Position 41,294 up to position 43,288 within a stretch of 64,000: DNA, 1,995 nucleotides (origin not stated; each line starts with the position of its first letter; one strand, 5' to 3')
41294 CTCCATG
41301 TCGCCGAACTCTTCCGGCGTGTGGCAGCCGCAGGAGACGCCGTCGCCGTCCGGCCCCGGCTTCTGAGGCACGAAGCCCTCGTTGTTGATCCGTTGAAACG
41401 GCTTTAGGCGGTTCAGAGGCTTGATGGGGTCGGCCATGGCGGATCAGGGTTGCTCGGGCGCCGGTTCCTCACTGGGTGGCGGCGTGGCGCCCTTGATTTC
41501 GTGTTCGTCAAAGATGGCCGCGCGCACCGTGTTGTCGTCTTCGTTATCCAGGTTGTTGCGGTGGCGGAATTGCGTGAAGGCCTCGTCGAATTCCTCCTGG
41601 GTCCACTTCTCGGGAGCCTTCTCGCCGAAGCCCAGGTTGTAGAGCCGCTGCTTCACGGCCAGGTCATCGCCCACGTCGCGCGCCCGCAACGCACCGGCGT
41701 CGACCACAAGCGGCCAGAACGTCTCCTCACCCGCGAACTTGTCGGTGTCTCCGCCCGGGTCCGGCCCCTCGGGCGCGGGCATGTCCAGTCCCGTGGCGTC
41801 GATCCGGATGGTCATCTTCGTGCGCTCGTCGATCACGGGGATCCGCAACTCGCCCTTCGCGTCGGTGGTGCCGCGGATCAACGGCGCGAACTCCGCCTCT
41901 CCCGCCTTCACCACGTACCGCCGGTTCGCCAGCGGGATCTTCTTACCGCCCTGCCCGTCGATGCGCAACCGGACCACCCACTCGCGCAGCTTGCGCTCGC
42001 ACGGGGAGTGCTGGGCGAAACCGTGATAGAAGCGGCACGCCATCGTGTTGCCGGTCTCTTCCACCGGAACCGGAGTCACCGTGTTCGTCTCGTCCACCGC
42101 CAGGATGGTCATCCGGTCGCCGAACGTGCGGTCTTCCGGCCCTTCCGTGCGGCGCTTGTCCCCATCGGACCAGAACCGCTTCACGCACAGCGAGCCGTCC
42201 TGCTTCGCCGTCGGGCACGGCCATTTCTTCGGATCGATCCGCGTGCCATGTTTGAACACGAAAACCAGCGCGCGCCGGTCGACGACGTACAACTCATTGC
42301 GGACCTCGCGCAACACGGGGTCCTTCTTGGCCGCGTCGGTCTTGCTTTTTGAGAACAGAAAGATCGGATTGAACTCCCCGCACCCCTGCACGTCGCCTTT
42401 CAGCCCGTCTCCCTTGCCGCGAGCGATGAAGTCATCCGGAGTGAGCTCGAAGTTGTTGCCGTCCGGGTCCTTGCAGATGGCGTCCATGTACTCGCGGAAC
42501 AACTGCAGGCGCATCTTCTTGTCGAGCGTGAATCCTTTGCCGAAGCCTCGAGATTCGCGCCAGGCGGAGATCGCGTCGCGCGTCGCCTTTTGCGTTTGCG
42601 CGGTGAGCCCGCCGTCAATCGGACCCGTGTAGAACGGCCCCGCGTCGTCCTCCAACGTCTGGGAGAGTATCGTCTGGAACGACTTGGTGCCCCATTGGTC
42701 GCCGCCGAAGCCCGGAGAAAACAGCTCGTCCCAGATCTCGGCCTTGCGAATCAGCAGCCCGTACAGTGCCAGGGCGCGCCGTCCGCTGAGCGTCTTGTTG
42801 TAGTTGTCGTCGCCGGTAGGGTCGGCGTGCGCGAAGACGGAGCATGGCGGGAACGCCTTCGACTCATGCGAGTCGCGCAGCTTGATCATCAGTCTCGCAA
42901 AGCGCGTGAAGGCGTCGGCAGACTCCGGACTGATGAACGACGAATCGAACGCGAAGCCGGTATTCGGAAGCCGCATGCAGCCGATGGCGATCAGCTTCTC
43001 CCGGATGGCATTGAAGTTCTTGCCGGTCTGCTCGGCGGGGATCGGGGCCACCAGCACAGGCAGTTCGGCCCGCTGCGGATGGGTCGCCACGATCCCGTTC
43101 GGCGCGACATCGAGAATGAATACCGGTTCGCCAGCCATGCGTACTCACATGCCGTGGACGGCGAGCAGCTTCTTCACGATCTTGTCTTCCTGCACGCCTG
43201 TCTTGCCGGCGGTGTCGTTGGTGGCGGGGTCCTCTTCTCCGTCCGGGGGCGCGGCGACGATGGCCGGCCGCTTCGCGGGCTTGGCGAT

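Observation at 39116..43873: Orphan three-gene operon: LysM/PG-binding protein, split OmpA-like/PG-binding protein, and a 773-aa family-less protein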

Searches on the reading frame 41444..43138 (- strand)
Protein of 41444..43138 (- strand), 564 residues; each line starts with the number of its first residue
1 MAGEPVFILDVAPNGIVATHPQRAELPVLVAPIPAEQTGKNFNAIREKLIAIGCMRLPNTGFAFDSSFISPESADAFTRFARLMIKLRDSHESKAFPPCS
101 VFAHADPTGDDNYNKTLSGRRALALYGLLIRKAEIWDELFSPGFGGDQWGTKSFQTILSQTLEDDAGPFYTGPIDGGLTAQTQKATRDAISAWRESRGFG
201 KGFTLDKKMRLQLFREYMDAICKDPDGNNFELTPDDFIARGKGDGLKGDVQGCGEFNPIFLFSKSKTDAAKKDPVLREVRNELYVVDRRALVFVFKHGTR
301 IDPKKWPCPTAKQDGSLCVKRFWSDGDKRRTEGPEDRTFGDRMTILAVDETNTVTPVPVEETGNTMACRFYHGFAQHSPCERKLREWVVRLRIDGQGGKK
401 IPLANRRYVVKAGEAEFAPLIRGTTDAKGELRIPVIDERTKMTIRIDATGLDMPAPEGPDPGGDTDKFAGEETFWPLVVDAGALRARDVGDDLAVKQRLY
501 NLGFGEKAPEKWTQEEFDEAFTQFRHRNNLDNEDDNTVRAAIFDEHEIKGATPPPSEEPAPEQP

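Call 3: search_protein_families(library=pfam, proteins=[window:41444-43138:-], max_evalue=1)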
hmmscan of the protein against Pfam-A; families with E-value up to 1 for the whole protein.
window:41444-43138:- (564 aa): 2 families
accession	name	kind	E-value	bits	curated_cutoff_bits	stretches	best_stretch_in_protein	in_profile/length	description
PF08823.16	PG_binding_2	-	0.00032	21.3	21.1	1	495-533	21-59/74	Putative peptidoglycan binding domain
PF00691.25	OmpA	-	0.0013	19.5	27.2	1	62-131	2-66/98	OmpA family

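Call 4: search_protein_families(library=ncbifam, proteins=[window:41444-43138:-], max_evalue=1)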
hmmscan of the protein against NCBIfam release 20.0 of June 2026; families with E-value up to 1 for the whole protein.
window:41444-43138:- (564 aa): 11 families
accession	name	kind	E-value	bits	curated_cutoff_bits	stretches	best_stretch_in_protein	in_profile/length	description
NF053612.1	anchor_PA1041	equivalog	4.5e-07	30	250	1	42-146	117-212/236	PA1041 family peptidoglycan-binding anchor lipoprotein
NF053611.1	YiaD_Gzip_OmpA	equivalog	1.5e-05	24.8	175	1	59-132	103-169/206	YiaD family glycine zipper/OmpA-like lipoprotein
NF052230.1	T9SS_PorE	exception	0.00033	19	600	1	59-147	516-597/648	PorE family type IX secretion system protein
NF053585.1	OMP_LP_YfiB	equivalog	0.0073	16.2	128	1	100-130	91-121/163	outer membrane lipoprotein YfiB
NF033763.1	exchanger_TraB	exception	0.01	13.8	700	1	58-146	392-474/522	outer membrane exchange protein TraB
TIGR02802.1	Pal_lipo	equivalog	0.032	14.3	125.35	1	62-132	4-67/104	peptidoglycan-associated lipoprotein Pal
NF008071.1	PRK10808.1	equivalog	0.051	12.9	277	1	99-145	267-313/358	porin OmpA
NF053613.1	OMP_toxin_LptF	equivalog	0.053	13.2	400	1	101-144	177-220/256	lipotoxin F family OmpA-related lipoprotein LptF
NF045787.1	OmpABordt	equivalog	0.055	13.1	200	1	102-133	122-153/194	outer membrane protein OmpA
NF053607.1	CHU_0125_OmpA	equivalog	0.18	10.3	620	1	102-148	568-614/639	CHU_0125 family OmpA-like outer membrane integrity protein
NF047726.1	AutTranAdhPGAsTpgA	equivalog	0.25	10.5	350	1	93-131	185-223/268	trimeric autotransporter adhesin/peptidogylcan-associated protein TpgA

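Call 5: search_protein_families(library=padloc, proteins=[window:41444-43138:-], max_evalue=1)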
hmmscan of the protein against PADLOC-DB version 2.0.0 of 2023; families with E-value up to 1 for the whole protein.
window:41444-43138:- (564 aa): 1 family
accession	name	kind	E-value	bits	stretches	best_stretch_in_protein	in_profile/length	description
PDLC00612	ZorB1|ZorB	-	0.046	11.3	1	103-133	191-221/293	MotB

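Call 6: search_protein_families(library=phrogs, proteins=[window:41444-43138:-], max_evalue=1)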
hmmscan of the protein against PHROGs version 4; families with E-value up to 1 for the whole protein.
window:41444-43138:- (564 aa): 1 family
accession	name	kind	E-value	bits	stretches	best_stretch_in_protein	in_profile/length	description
phrog_7897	-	unknown function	0.00021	21.7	1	62-140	220-291/327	-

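Call 36: find_homologous_proteins(query=window:41444-43138:-, max_evalue=0.001)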
Query window:41444-43138:- (564 aa): 336 proteins with E <= 0.001 among 8000 candidates; the best 120 are listed.
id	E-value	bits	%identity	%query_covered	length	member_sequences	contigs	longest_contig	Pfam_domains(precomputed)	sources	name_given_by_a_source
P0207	0.0e+0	1144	87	100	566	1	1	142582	-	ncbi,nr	ncbi:MAG: hypothetical protein SFV54_02110 [Bryobacteraceae bacterium]|nr:hypothetical protein [Bryo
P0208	4.2e-226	770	60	98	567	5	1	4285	-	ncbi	-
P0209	4.1e-217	740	56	99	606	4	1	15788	PF00691.26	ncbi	-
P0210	2.7e-216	738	100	56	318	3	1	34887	-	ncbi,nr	ncbi:MAG TPA: hypothetical protein DEH78_14505, partial [Solibacterales bacterium]|nr:hypothetical p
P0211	8.4e-212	723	55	98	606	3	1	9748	PF00691.26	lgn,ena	-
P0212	7.5e-211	720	57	99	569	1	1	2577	PF00691.26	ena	-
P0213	1.0e-210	719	57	99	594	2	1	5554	PF00691.26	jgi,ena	-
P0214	7.6e-208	710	57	100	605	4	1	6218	PF00691.26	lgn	-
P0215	8.1e-208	710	57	99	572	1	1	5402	PF00691.26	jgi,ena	-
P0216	4.3e-207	707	57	99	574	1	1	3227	PF00691.26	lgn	-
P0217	3.4e-206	704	57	97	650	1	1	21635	-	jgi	jgi:hypothetical protein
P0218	3.7e-206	704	58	98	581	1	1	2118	PF00691.26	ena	-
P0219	1.2e-205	702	56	99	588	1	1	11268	PF00691.26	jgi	jgi:hypothetical protein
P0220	3.2e-205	701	56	98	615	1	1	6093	-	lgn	-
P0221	4.0e-203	694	56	98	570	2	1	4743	PF00691.26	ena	-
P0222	9.9e-200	683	56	97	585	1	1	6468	PF00691.26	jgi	jgi:peptidoglycan hydrolase-like protein with peptidoglycan-binding domain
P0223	6.0e-199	680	55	96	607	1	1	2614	PF00691.26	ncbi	-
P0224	4.3e-198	677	53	100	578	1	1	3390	PF00691.26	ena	-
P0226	1.4e-191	656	54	99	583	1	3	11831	PF00691.26,PF01471.24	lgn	-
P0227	6.4e-191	654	53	99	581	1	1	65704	PF00691.26,PF01471.24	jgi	jgi:hypothetical protein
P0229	1.9e-187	642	54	99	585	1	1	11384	PF00691.26,PF01471.24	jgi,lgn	-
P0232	9.6e-183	627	50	99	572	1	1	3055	PF00691.26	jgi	jgi:hypothetical protein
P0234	1.4e-181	623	53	99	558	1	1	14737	PF00691.26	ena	-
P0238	1.9e-180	619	52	98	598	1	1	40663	PF00691.26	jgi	jgi:hypothetical protein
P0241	4.3e-179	615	51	97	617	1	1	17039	PF01471.24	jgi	jgi:hypothetical protein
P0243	2.0e-178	613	50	99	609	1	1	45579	PF01471.24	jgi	jgi:hypothetical protein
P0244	1.6e-177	610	51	99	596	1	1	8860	PF00691.26,PF01471.24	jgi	jgi:peptidoglycan hydrolase-like protein with peptidoglycan-binding domain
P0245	2.5e-177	609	51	97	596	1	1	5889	PF00691.26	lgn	-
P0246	8.7e-177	607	52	97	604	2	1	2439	PF00691.26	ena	-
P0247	2.8e-176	605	51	98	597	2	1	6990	PF00691.26,PF01471.24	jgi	-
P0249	3.4e-174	599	50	98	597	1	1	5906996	PF00691.26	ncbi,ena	-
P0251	5.6e-174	598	51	98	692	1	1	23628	PF00691.26,PF01471.24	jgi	jgi:hypothetical protein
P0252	5.9e-174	598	52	96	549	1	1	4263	PF00691.26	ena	-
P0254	1.5e-172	593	49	98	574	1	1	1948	PF00691.26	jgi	jgi:hypothetical protein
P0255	2.0e-172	593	50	98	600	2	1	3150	PF00691.26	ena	-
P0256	9.8e-170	584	48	99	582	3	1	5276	PF00691.26,PF01471.24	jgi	-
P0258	4.4e-169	582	49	98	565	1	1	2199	PF00691.26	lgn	-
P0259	5.8e-169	581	50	97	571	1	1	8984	PF00691.26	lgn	-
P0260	1.1e-168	580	48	97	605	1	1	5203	PF01471.24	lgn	-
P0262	1.6e-168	580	48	99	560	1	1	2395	PF00691.26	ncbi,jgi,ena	jgi:hypothetical protein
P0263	2.1e-168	579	50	97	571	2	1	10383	PF00691.26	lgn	-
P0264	3.1e-168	579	48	99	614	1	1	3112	PF00691.26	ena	-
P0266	3.5e-167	575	49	96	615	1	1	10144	PF00691.26,PF01471.24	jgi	jgi:hypothetical protein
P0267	3.9e-167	575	50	100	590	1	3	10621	PF00691.26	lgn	-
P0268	2.9e-165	569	50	97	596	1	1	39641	PF00691.26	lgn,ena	-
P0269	1.3e-164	567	49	97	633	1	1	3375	PF00691.26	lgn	-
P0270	1.6e-164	567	50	98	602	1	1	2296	PF00691.26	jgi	jgi:hypothetical protein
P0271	2.6e-164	566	49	97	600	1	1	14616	PF00691.26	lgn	-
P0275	3.3e-158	546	51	89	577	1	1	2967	PF00691.26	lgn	-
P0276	4.8e-158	545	47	98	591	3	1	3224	PF00691.26,PF01471.24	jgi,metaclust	metaclust:\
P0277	2.5e-153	530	47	99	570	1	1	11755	PF00691.26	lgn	-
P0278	4.2e-153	529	47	98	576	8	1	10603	PF00691.26,PF01471.24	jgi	jgi:hypothetical protein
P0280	2.6e-151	523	48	93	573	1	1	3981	PF00691.26,PF01471.24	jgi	jgi:hypothetical protein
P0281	8.1e-151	521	46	99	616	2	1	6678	PF00691.26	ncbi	ncbi:MAG: OmpA family protein [Rubrivivax sp.]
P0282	3.8e-149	516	45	98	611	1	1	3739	PF00691.26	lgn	-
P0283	3.1e-148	513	46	100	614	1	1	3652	PF00691.26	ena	-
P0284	3.2e-147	510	47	97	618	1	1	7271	PF00691.26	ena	-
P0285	4.4e-147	509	46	93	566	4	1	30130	PF00691.26,PF01471.24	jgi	jgi:hypothetical protein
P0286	1.4e-146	507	46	96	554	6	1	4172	PF00691.26,PF01471.24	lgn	-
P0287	3.2e-146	506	46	98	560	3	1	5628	PF00691.26,PF01471.24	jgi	jgi:Putative peptidoglycan binding domain/OmpA family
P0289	9.7e-145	501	45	99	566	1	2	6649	PF00691.26,PF01471.24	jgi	jgi:hypothetical protein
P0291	2.3e-143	497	46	97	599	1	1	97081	PF00691.26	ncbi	ncbi:MAG: hypothetical protein ACKVX7_17460 [Planctomycetota bacterium]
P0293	2.7e-142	493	45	98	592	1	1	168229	PF00691.26,PF01471.24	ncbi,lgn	ncbi:MAG: OmpA family protein [Planctomycetota bacterium]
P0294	8.3e-142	492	46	96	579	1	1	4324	PF00691.26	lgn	-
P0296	2.7e-140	487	46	98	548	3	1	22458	PF01471.24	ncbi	-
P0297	1.3e-139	484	45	99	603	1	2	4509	PF00691.26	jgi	jgi:hypothetical protein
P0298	1.3e-139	484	43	98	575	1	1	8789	PF00691.26,PF01471.24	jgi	jgi:peptidoglycan hydrolase-like protein with peptidoglycan-binding domain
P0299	3.2e-139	483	45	96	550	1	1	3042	PF00691.26,PF01471.24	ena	-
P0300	1.5e-138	481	44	97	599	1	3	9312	PF00691.26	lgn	-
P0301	1.1e-137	478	45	96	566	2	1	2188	PF00691.26,PF01471.24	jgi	jgi:peptidoglycan hydrolase-like protein with peptidoglycan-binding domain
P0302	2.0e-137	477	46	96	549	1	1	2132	PF00691.26,PF01471.24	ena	-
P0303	1.7e-136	474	42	98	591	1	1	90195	PF00691.26,PF01471.24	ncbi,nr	ncbi:MAG: peptidoglycan-binding protein [Planctomycetes bacterium]|nr:peptidoglycan-binding protein 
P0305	6.1e-136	472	44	96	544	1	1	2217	PF00691.26,PF01471.24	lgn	-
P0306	1.1e-135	471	44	97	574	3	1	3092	PF00691.26,PF01471.24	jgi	jgi:hypothetical protein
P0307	2.8e-133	464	46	92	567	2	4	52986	PF00691.26,PF01471.24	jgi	jgi:hypothetical protein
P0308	9.0e-133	462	43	96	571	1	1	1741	PF00691.26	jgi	jgi:outer membrane protein OmpA-like peptidoglycan-associated protein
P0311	8.1e-124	432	43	97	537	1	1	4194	PF00691.26,PF01471.24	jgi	jgi:OmpA family protein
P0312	2.1e-116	408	42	97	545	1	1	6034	PF00691.26,PF01471.24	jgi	jgi:outer membrane protein OmpA-like peptidoglycan-associated protein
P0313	7.2e-116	406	42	97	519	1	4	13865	PF00691.26,PF01471.24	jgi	jgi:hypothetical protein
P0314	7.5e-115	403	41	93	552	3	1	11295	PF00691.26,PF01471.24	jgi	jgi:peptidoglycan hydrolase-like protein with peptidoglycan-binding domain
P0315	1.1e-113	399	43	94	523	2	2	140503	PF01471.24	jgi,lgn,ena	jgi:outer membrane protein OmpA-like peptidoglycan-associated protein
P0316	2.2e-109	385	40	96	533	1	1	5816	PF00691.26,PF01471.24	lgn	-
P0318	1.7e-106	375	40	96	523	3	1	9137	PF00691.26,PF01471.24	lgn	-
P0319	1.7e-103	365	39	95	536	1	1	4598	PF00691.26,PF01471.24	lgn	-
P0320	1.4e-101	359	39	94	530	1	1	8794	PF00691.26,PF01471.24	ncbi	-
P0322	1.5e-96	342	40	91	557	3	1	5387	PF01471.24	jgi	jgi:hypothetical protein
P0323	3.6e-95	338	36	96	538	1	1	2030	PF00691.26,PF01471.24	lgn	-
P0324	4.1e-94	334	40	94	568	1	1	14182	PF01471.24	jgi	jgi:hypothetical protein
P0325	2.8e-93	331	37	96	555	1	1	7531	PF01471.24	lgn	-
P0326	3.9e-93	331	39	94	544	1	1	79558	PF01471.24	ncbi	-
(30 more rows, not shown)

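Call 39: search_solved_structures(query=A2, max_evalue=1)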
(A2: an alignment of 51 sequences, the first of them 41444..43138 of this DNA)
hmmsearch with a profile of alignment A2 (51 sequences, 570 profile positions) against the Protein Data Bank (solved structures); distinct sequences matched with E-value up to 1: 46.
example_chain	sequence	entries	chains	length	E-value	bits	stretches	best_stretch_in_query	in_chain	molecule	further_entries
5u1h_A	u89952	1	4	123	2.9e-11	46.3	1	58-133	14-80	Outer membrane porin F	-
7f4v_aB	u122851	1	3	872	2e-07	33.6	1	52-135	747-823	Photosystem I P700 chlorophyll a apoprotein A2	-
9v99_A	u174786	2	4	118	3e-07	33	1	59-126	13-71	Outer membrane beta-barrel domain-containing protein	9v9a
4g4v_A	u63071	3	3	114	1.8e-06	30.4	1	60-131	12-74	Peptidoglycan-associated lipoprotein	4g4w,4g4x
4rha_A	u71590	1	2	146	2.2e-06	30.1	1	58-133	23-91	Outer membrane protein A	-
4erh_A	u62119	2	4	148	2.3e-06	30.1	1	58-133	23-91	Outer membrane protein A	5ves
2mqe_A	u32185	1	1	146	3.9e-06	29.3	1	58-133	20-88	OmpA domain protein transmembrane region-containing protein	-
9v9b_A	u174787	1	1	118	7.2e-06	28.4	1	59-126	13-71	Outer membrane beta-barrel domain-containing protein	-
5nhx_A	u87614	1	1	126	7.3e-06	28.4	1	58-131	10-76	Outer membrane protein A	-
3nb3_A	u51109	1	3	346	1.8e-05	27.1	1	58-132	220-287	Outer membrane protein A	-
9uu2_A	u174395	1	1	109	2.4e-05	26.7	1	61-136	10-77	Major outer membrane protein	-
1r1m_A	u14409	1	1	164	4.1e-05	25.9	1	58-130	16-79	Outer membrane protein class 4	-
6top_B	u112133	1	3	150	4.4e-05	25.8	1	56-133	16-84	OmpA family protein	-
6top_A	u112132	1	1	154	4.7e-05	25.7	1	56-133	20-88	OmpA family protein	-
6jfw_A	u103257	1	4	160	5.1e-05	25.6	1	60-133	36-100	PA0833-PD protein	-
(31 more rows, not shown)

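Call 53: predict_structure(alignment_id=A2)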
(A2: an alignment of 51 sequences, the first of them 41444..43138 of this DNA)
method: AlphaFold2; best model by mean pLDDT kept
length: 564 residues; sequences in the alignment: 51
mean_pLDDT: 84.6   pTM: 0.79
mean pLDDT of the five models: 84.6, 84.2, 80.0, 77.0, 75.8
residues with pLDDT >= 90: 282; 70-90: 204; 50-70: 48; < 50: 30
segments of 3 or more residues with pLDDT < 50: 1-7, 21-24, 459-463, 556-564
pLDDT, mean of each block of 10 residues (from residue 1): 41 52 51 75 66 84 86 91 88 92 85 92 97 96 88 96 92 95 98 97 96 97 95 97 93 91 92 89 86 91 92 90 92 92 82 87 92 82 80 82 88 73 82 74 85 53 63 87 85 94 89 95 93 96 85 55 33
secondary structure, 60 per line:
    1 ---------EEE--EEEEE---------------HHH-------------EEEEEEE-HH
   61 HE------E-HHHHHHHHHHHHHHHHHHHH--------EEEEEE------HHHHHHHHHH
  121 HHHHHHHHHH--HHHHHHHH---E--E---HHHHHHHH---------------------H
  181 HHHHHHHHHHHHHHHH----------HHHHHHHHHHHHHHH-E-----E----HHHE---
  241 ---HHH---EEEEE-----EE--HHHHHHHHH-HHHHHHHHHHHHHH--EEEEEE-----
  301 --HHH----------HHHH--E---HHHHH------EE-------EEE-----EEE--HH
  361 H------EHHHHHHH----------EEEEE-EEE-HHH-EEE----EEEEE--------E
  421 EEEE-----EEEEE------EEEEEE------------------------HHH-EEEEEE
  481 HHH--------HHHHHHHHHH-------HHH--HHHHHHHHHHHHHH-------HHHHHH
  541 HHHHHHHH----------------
elements in order: E10-12 E15-19 E51-57 H71-90 E99-104 H111-130 H133-140 H151-158 H180-196 H207-221 E250-254 H264-272 H274-287 E290-295 H316-319 H326-330 E346-348 E354-356 H369-375 E386-390 E392-394 E400-402 E407-411 E420-424 E430-434 E441-446 E475-480 H492-501 H514-527 H535-548

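Call 61: fold_search(model_id=the predicted structure, library=pdb)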
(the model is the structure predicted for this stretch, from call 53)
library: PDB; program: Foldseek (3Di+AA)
matches with E <= 10: 701; with E <= 0.001: 0
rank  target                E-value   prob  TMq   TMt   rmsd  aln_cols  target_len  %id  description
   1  6top_B                1.5e-02  0.94  0.10  0.33   9.4        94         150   26  Structure of the PorE C-terminal domain, a protein of T9SS from Porphyromonas gingivalis (released 2020-06-17)
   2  9cod_A                1.9e-02  0.85  0.09  0.37   9.1       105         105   17  C15 symmetrized DEV collar (released 2024-10-16)
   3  4v4c_B                2.6e-02  0.80  0.11  0.21   9.6       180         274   11  Crystal Structure of Pyrogallol-Phloroglucinol Transhydroxylase from Pelobacter acidigallici (released 2014-07-09)
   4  1bzd_A                3.1e-02  0.98  0.11  0.39   4.5       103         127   17  TERTIARY STRUCTURES OF THREE AMYLOIDOGENIC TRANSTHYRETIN VARIANTS AND IMPLICATIONS FOR AMYLOID FIBRIL FORMATION (released 1998-11-04)
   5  6top_A                3.1e-02  0.92  0.10  0.32   9.2        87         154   29  Structure of the PorE C-terminal domain, a protein of T9SS from Porphyromonas gingivalis (released 2020-06-17)
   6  2wqa_B                4.8e-02  0.98  0.12  0.44   4.4       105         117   17  Complex of TTR and RBP4 and Oleic Acid (released 2010-09-01)
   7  1ttc_A                4.8e-02  0.96  0.10  0.35   4.4        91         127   16  THE X-RAY CRYSTAL STRUCTURE REFINEMENTS OF NORMAL HUMAN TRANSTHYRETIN AND THE AMYLOIDOGENIC VAL30MET VARIANT TO 1.7 AN (released 1993-10-31)
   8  1bze_A                5.1e-02  0.97  0.11  0.40   4.4       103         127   17  TERTIARY STRUCTURES OF THREE AMYLOIDOGENIC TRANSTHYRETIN VARIANTS AND IMPLICATIONS FOR AMYLOID FIBRIL FORMATION (released 1998-11-04)
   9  6jfw_A                5.1e-02  0.95  0.12  0.42  13.9        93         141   22  Crystal structure of PA0833 periplasmic domain from Pseudomonas aeruginosa reveals an unexpected enlarged peptidoglyca (released 2019-03-20)
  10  5u1h_A                5.4e-02  0.96  0.11  0.47   4.2        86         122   28  Crystal structure of the C-terminal peptidoglycan binding domain of OprF (PA1777) from Pseudomonas aeruginosa (released 2017-01-11)
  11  5u1h_C                5.4e-02  0.91  0.12  0.47   7.7       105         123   26  Crystal structure of the C-terminal peptidoglycan binding domain of OprF (PA1777) from Pseudomonas aeruginosa (released 2017-01-11)
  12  6gnm_C                5.7e-02  0.97  0.11  0.44   4.3       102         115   17  Crystal Structure Of Sea Bream Transthyretin in complex with 2,2',4,4'-tetrahydroxybenzophenone (BP2) (released 2018-07-11)
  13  9kln_A                5.7e-02  0.03  0.08  0.05  32.1       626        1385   12  Cryo-EM structure of ChCas12b-sgRNA-target DNA ternary complex (Complex-A) (released 2025-07-02)
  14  5ezp_E                6.0e-02  0.97  0.11  0.41   4.4       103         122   17  Human transthyretin (TTR) complexed with 4-hydroxy-chalcone (released 2016-01-27)
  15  5eb1_B                6.4e-02  0.92  0.10  0.42   6.8        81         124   25  the YfiB-YfiR complex (released 2016-05-18)
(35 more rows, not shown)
